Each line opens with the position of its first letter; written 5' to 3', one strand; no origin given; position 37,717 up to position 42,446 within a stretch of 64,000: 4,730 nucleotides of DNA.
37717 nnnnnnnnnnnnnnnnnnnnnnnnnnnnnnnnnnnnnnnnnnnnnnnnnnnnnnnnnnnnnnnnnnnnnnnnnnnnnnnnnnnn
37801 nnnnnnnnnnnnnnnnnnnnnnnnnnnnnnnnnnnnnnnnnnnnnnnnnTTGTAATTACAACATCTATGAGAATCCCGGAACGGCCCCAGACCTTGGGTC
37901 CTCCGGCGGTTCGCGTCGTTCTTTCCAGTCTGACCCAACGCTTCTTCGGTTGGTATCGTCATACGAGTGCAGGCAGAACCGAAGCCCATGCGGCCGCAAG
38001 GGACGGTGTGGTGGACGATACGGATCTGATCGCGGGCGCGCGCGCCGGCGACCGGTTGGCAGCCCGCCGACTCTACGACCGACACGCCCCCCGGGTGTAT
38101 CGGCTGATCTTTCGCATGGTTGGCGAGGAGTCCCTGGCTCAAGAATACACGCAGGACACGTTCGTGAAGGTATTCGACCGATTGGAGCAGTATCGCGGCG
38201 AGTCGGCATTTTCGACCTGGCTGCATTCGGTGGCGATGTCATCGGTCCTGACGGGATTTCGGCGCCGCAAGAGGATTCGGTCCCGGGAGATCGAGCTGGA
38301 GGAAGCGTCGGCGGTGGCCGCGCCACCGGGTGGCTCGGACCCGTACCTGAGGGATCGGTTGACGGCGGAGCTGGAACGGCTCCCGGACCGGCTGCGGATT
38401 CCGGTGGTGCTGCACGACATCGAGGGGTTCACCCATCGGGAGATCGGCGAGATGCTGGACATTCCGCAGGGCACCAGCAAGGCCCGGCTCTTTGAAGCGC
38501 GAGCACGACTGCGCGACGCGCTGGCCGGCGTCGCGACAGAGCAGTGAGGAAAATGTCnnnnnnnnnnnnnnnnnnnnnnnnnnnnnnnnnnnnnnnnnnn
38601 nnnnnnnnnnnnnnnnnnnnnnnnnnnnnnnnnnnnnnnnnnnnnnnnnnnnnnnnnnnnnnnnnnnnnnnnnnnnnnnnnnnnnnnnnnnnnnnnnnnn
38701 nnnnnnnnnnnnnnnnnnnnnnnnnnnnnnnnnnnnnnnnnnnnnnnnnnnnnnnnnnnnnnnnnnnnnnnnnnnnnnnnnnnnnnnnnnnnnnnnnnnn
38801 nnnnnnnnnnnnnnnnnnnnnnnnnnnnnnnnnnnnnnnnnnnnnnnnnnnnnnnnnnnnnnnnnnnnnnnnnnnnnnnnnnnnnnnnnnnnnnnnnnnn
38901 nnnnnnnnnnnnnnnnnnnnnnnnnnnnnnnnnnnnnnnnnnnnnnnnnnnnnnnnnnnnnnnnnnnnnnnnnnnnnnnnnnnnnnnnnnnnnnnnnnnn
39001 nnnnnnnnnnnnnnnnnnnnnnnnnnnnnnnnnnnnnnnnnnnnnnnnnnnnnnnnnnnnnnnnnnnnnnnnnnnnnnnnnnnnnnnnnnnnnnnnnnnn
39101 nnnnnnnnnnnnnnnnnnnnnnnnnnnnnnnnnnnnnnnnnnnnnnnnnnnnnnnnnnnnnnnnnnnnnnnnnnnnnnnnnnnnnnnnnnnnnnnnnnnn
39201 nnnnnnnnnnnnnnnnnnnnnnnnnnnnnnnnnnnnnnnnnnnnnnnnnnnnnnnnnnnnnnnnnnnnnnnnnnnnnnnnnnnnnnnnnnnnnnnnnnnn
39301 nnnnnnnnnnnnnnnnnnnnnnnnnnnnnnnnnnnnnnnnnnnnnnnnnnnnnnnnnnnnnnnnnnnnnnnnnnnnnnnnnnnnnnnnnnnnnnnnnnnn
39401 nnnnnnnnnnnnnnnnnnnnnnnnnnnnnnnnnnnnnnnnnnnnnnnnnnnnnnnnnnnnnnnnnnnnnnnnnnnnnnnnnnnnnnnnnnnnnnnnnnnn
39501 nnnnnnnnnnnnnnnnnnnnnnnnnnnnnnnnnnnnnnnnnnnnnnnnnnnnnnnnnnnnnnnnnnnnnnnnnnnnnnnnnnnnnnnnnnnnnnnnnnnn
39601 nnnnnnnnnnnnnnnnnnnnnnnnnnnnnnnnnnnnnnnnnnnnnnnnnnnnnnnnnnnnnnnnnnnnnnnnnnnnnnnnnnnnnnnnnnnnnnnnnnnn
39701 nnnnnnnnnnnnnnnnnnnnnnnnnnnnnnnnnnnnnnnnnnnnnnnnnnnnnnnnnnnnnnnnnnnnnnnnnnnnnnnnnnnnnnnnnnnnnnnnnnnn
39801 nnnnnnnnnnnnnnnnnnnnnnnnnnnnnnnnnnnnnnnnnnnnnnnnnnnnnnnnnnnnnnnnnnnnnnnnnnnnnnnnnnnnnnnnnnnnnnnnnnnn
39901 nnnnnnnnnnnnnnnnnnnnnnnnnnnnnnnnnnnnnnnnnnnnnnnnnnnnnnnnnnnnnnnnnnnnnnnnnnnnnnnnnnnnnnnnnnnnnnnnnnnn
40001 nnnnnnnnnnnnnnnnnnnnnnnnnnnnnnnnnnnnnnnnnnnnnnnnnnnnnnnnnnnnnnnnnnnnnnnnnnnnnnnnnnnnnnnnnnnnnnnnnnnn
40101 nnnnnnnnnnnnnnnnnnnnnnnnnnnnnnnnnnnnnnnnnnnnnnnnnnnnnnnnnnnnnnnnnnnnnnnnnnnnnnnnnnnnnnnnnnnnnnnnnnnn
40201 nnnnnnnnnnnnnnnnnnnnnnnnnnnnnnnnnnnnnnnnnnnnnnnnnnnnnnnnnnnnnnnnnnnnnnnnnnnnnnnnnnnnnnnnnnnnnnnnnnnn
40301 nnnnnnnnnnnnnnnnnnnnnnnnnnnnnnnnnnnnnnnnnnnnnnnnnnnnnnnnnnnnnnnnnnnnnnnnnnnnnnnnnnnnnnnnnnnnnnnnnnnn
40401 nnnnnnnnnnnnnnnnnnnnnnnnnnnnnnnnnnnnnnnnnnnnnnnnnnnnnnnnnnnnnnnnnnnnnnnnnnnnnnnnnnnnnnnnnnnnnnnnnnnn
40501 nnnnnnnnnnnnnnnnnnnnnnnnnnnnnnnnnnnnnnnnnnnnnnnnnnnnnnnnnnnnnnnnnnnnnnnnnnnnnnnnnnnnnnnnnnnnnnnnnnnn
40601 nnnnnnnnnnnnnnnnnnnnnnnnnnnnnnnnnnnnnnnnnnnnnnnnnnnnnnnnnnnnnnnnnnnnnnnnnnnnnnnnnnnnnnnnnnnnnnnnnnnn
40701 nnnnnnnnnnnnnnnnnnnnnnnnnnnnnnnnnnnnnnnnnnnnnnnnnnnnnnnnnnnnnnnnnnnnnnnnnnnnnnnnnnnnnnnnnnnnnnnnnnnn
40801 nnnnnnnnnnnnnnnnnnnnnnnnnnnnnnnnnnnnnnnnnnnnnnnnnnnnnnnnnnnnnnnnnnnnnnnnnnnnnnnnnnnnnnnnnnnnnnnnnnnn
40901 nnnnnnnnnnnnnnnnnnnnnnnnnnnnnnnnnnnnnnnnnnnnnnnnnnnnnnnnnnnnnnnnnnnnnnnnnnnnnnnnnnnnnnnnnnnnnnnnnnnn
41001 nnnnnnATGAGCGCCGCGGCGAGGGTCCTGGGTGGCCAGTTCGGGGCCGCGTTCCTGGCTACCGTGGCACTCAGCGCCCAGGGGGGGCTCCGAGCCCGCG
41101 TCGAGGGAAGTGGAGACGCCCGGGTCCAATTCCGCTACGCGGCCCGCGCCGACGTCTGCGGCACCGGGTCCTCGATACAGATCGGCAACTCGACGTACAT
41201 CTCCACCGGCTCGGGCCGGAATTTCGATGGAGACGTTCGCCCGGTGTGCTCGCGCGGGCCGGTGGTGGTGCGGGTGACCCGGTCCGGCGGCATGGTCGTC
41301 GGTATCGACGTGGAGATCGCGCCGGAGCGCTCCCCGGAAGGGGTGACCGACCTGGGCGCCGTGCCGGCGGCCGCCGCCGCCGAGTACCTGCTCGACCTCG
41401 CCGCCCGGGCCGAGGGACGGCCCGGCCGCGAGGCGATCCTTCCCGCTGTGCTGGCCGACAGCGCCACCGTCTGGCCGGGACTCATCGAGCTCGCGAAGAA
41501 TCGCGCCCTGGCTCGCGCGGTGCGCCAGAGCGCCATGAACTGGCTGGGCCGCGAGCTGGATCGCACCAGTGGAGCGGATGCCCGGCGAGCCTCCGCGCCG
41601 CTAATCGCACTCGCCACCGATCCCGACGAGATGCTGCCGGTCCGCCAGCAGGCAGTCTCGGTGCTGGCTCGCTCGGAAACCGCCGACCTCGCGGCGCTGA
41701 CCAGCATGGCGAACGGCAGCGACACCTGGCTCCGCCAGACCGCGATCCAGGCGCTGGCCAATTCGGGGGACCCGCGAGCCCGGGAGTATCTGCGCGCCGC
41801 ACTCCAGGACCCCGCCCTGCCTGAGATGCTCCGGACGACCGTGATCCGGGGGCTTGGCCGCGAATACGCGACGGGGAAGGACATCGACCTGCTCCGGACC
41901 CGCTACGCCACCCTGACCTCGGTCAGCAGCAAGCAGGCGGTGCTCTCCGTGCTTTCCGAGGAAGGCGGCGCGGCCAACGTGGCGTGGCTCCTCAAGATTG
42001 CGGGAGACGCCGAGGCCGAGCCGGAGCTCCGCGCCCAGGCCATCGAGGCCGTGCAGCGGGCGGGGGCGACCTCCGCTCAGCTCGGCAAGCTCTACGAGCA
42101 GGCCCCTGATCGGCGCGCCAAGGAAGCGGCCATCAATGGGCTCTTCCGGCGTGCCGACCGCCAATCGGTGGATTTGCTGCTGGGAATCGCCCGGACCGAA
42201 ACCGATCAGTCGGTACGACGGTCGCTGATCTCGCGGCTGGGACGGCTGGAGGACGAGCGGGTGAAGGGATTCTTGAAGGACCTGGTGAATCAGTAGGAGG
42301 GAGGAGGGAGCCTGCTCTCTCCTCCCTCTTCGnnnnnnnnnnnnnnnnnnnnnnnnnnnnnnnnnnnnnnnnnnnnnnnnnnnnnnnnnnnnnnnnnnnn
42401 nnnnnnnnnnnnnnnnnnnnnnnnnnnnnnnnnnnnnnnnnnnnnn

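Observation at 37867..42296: ECF sigma / membrane anti-sigma-like protein / two secreted HEAT-repeat proteins: a four-gene envelope module of unknown function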

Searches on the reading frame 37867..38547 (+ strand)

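Call 3: search_protein_families(library=pfam, proteins=[window:37867-38547:+], max_evalue=0.1)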
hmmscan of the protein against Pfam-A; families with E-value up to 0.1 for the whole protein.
window:37867-38547:+ (226 aa): 4 families
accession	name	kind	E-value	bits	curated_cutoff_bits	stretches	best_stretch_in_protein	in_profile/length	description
PF04542.20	Sigma70_r2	-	2.8e-15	56.3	24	1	69-136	1-70/71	Sigma-70 region 2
PF08281.18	Sigma70_r4_2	-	2.5e-13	49.9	25.7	1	163-215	2-54/54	Sigma-70, region 4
PF04545.22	Sigma70_r4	-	2.9e-09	36.7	24.1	1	169-216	2-49/50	Sigma-70, region 4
PF07638.17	Sigma70_ECF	-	0.00043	20.7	21.1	1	52-219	5-183/185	ECF sigma factor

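Call 4: search_protein_families(library=ncbifam, proteins=[window:37867-38547:+], max_evalue=0.1)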
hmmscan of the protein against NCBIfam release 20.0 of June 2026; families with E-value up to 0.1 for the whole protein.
window:37867-38547:+ (226 aa): 86 families (the best 25 are shown)
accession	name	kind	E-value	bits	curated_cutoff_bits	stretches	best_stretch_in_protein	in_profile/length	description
NF007216.0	PRK09638.1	equivalog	1.2e-31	109.9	194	1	50-217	4-172/180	RNA polymerase sigma factor SigY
NF009171.0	PRK12518.1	equivalog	5e-30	104.7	208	1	47-219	10-184/191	RNA polymerase sigma factor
NF008888.0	PRK11922.1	equivalog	1e-28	100.5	204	1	42-220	8-197/231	RNA polymerase sigma factor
NF007229.0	PRK09647.1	equivalog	1.1e-27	96.8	265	1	69-223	49-206/220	RNA polymerase sigma factor SigE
NF009166.1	PRK12513.1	equivalog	2.9e-27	95.6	206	1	49-222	7-189/193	RNA polymerase sigma factor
NF009168.0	PRK12515.1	subfamily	6.9e-27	94.2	236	1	50-221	8-181/189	RNA polymerase sigma factor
NF007225.0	PRK09643.1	equivalog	1.8e-26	93.1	190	1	45-224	8-187/204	RNA polymerase sigma factor SigM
NF004113.0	PRK05602.1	equivalog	8.5e-26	90.9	208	1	42-223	23-205/211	RNA polymerase sigma factor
NF007223.0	PRK09641.1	equivalog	2.4e-24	86.2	209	2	54-140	8-94/187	RNA polymerase sigma factor SigW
TIGR02937.1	sigma70-ECF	superfamily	4.7e-24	84.9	42.9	1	65-219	2-165/165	sigma-70 family RNA polymerase sigma factor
TIGR02948.1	SigW_bacill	equivalog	2.8e-22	79.7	243.1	1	54-219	8-184/187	RNA polymerase sigma factor SigW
TIGR02939.1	RpoE_Sigma70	equivalog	1.4e-21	77.4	236.15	1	51-219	7-186/190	RNA polymerase sigma factor RpoE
TIGR02983.1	SigE-fam_strep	subfamily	1.7e-21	76.8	141.55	1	67-220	9-159/162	SigE family RNA polymerase sigma factor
NF009176.0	PRK12524.1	equivalog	3.5e-21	75.9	264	1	49-201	11-166/196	RNA polymerase sigma factor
TIGR02950.1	SigM_subfam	subfamily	9.5e-20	71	147.95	1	69-218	5-157/159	RNA polymerase sigma factor, SigM family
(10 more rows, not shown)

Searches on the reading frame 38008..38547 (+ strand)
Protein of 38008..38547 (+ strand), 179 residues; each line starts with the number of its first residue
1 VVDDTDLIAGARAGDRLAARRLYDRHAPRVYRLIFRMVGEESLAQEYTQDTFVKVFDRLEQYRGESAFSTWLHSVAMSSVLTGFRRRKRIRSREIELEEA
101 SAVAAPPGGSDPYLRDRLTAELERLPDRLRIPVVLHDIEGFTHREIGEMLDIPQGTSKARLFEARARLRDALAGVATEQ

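Call 53: search_solved_structures(query=window:38008-38547:+, max_evalue=0.00001)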
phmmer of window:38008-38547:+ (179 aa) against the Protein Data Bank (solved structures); distinct sequences matched with E-value up to 0.00001: 22.
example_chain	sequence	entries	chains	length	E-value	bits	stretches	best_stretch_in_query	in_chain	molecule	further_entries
9m9d_F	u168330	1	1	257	7e-24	87.9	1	21-174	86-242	ECF RNA polymerase sigma factor SigE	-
9m9e_F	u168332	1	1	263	7.4e-24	87.8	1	21-174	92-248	ECF RNA polymerase sigma factor SigE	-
9m98_F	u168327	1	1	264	7.5e-24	87.8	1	21-174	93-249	ECF RNA polymerase sigma factor SigE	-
6jcy_F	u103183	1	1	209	2e-18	70.1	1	29-178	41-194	ECF RNA polymerase sigma factor SigH,ECF RNA polymerase sigma factor SigE,ECF RNA polymera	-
6in7_B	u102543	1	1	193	4.3e-18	69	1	4-173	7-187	RNA polymerase sigma-H factor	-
8z6g_B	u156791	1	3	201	4.6e-18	69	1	4-173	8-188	RNA polymerase sigma factor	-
1or7_A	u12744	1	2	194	1.8e-17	67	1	4-168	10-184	RNA polymerase sigma-E factor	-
6jbq_F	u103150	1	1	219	2.7e-17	66.4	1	4-168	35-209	ECF RNA polymerase sigma-E factor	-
5wuq_A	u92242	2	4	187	2e-16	63.6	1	11-172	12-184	ECF RNA polymerase sigma factor SigW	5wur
5zx2_F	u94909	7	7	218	4.7e-14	55.9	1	29-178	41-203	ECF RNA polymerase sigma factor SigH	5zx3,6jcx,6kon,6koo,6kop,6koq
7qh5_A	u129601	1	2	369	4.3e-11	46.3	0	22-102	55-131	RNA polymerase sigma factor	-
6dxo_A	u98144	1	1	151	1.8e-09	41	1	6-90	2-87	RNA polymerase ECF-subfamily sigma factor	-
6dv9_F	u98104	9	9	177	4.8e-09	39.6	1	8-172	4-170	ECF RNA polymerase sigma factor SigL | RNA polymerase sigma factor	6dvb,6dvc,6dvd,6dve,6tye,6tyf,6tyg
2q1z_A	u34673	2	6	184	4.4e-08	36.5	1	14-170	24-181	RpoE, ECF SigE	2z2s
2map_A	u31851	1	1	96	7.2e-08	35.8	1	4-80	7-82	RNA polymerase sigma factor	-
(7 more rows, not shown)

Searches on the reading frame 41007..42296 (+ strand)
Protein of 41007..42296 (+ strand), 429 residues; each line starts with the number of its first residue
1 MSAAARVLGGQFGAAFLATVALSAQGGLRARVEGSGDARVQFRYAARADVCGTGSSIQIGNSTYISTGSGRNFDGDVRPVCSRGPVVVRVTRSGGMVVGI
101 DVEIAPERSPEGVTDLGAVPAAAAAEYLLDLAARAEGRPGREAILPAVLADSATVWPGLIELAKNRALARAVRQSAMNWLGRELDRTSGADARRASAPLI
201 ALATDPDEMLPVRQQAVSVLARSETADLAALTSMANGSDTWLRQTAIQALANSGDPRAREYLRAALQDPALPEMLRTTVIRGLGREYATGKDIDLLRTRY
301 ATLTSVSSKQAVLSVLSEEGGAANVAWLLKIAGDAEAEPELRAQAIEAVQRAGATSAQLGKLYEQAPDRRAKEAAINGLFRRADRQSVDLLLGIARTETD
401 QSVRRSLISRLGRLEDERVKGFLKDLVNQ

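Call 3: search_protein_families(library=pfam, proteins=[window:41007-42296:+], max_evalue=0.1)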
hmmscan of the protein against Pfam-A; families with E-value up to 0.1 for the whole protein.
window:41007-42296:+ (429 aa): 5 families
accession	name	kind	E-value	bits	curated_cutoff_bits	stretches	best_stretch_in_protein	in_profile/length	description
PF13646.12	HEAT_2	-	6e-19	68.5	27.7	3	229-302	2-73/88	HEAT repeats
PF11838.14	ERAP1_C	-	1.2e-06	28.7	38.2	1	234-349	117-238/318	ERAP1-like C-terminal domain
PF03130.22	HEAT_PBS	-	0.00073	20.3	20.9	1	243-268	2-27/27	PBS lyase HEAT-like repeat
PF22455.1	PqqF_C_3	-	0.02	15.3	27.9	1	302-382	28-103/128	PQQ synthase PqqF, C-terminal lobe domain 3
PF00289.28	Biotin_carb_N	-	0.062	14.2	25.5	0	127-182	49-105/110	Biotin carboxylase, N-terminal domain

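Call 4: search_protein_families(library=ncbifam, proteins=[window:41007-42296:+], max_evalue=0.1)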
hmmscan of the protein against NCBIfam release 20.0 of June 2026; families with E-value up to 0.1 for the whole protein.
window:41007-42296:+ (429 aa): 4 families
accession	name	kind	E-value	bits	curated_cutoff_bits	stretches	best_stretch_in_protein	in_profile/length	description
NF045915.1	PhycobilmeDegNblB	equivalog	1.9e-07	30.9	300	1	225-337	97-206/214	phycobilisome degradation protein NblB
NF058515.1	phyc_lyase_CpcF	equivalog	0.01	15.4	220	0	374-418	79-123/200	C-phycocyanin alpha-cysteine-84 phycocyanobilin lyase subunit CpcF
NF005408.0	PRK06964.1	equivalog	0.036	13.4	483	1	154-229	174-250/342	DNA polymerase III subunit delta'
NF041728.1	BPSL0761_fam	subfamily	0.049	13.7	35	0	159-180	18-39/55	BPSL0761 family protein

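Call 17: find_homologous_proteins(query=window:41007-42296:+)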
Query window:41007-42296:+ (429 aa): 331 proteins with E <= 0.001 among 8000 candidates; the best 120 are listed.
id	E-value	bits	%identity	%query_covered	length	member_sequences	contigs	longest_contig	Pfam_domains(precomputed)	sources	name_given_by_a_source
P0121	4.6e-263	890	100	100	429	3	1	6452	PF11838.15,PF13646.13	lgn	-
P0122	2.5e-225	766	87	99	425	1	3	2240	PF11838.15,PF13646.13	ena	-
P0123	1.0e-224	764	87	99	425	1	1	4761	PF11838.15,PF13646.13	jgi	jgi:hypothetical protein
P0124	2.3e-224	763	87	99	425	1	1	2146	PF11838.15,PF13646.13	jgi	-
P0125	1.2e-223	761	86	99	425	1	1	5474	PF11838.15,PF13646.13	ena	-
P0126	5.9e-223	758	87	94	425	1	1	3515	PF11838.15,PF13646.13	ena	-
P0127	4.0e-217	739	85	94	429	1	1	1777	PF11838.15,PF13646.13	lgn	-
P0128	1.4e-215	734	85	94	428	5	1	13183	PF11838.15,PF13646.13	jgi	jgi:HEAT repeat protein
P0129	2.5e-215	733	82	100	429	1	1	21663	PF11838.15,PF13646.13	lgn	-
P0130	4.0e-215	732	81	100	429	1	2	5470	PF11838.15,PF13646.13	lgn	-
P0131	7.1e-215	732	82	100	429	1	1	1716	PF11838.15,PF13646.13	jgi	jgi:HEAT repeat protein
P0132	1.6e-212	724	81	100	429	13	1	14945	PF11838.15,PF13646.13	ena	-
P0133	3.6e-207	706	81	95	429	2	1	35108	PF11838.15,PF13646.13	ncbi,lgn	-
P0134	6.9e-207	705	79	100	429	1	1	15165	PF11838.15,PF13646.13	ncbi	-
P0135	5.1e-206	703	79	100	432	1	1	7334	PF11838.15,PF13646.13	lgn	-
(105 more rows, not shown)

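Call 29: predict_structure(alignment_id=A2)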
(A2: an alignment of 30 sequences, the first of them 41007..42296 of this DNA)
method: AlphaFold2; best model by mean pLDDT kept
length: 429 residues; sequences in the alignment: 30
mean_pLDDT: 85.4   pTM: 0.72
mean pLDDT of the five models: 85.4, 83.5, 83.4, 82.7, 82.7
residues with pLDDT >= 90: 236; 70-90: 152; 50-70: 8; < 50: 33
segments of 3 or more residues with pLDDT < 50: 1-25, 69-76
pLDDT, mean of each block of 10 residues (from residue 1): 45 40 60 86 91 87 70 50 88 90 86 90 92 88 93 83 91 91 78 81 90 89 74 88 91 86 92 92 88 94 93 94 94 92 95 94 94 95 92 94 93 89 88
secondary structure, 60 per line:
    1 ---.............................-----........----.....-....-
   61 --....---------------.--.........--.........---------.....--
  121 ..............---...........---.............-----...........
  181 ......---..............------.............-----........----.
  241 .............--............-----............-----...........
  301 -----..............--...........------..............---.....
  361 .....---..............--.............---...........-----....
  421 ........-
elements in order: H4-32 E38-45 E50-54 E56-59 E63-66 E85-93 E96-104 E114-118 H121-134 H138-148 H152-164 H170-186 H190-203 H210-222 H228-235 H240-253 H256-267 H273-284 H290-300 H306-319 H322-332 H339-352 H356-365 H369-382 H385-397 H401-411 H417-428

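Call 75: fold_search(model_id=the predicted structure, library=pdb)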
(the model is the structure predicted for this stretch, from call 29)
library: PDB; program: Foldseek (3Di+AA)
matches with E <= 10: 1458; with E <= 0.001: 156
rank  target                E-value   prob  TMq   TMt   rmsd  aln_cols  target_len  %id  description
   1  4zv6_A                5.4e-07  1.00  0.46  0.67   5.0       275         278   25  Crystal structure of the artificial alpharep-7 octarellinV.1 complex (released 2016-05-25)
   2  6fsq                  1.3e-06  1.00  0.33  0.38  15.6       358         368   23  Structure of A3_bGFPD, an artificial bi-domain protein based on two different alphaRep domains : A3 and a GFP binding do (released 2018-08-08)
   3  4xl5_C                2.3e-06  1.00  0.45  0.72   4.5       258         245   22  X-ray structure of bGFP-A / EGFP complex (released 2015-08-19)
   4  6bzx_A                2.3e-06  1.00  0.45  0.63   5.3       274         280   25  Structure of the artificial complex alpha-Rep/Octarellin V.1 crystallized by counter diffusion in a capillary (released 2019-01-09)
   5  6gwc_C                6.4e-06  1.00  0.39  0.70   4.3       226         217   26  Tubulin:iE5 alphaRep complex (released 2019-01-30)
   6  7p0h_A                6.6e-06  1.00  0.39  0.41   4.2       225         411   26  Crystal structure of Helicobacter pylori ComF fused to an artificial alphaREP crystallization helper(named B2) (released 2022-04-06)
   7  5h7c_C                9.0e-06  1.00  0.23  0.24  15.8       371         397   14  Crystal structure of a repeat protein with two Protein A-DHR14 repeat modules (released 2017-06-28)
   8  9mf5_A                9.9e-06  1.00  0.51  0.40   5.7       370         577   15  CryoEM structure of the Protein Phosphatase 2A (Abeta-B56gamma-Calpha) holoenzyme complex (released 2025-07-09)
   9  7q1f_T                1.0e-05  1.00  0.39  0.69   4.4       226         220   26  CPAP:TUBULIN:IE5 ALPHAREP COMPLEX (released 2022-04-20)
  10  7q1f_C                1.1e-05  1.00  0.39  0.70   4.4       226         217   26  CPAP:TUBULIN:IE5 ALPHAREP COMPLEX (released 2022-04-20)
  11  5mfm_B                1.1e-05  1.00  0.29  0.35  10.8       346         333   18  Designed armadillo repeat protein peptide fusion YIIIM6AII_GS11_(KR)5 (released 2017-09-13)
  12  6iur_A                1.2e-05  1.00  0.41  0.32   7.2       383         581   15  A phosphatase complex STRN3-PP2Aa (released 2019-12-04)
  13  5h43_A                1.2e-05  1.00  0.35  0.35   9.9       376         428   14  Structural and mechanistical studies of the nuclear import by Importin-alpha (released 2017-10-25)
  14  5mfm_A                1.3e-05  1.00  0.28  0.34  10.5       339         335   18  Designed armadillo repeat protein peptide fusion YIIIM6AII_GS11_(KR)5 (released 2017-09-13)
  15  1b3u_A                1.3e-05  1.00  0.43  0.33   7.7       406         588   17  CRYSTAL STRUCTURE OF CONSTANT REGULATORY DOMAIN OF HUMAN PP2A, PR65ALPHA (released 1999-04-12)
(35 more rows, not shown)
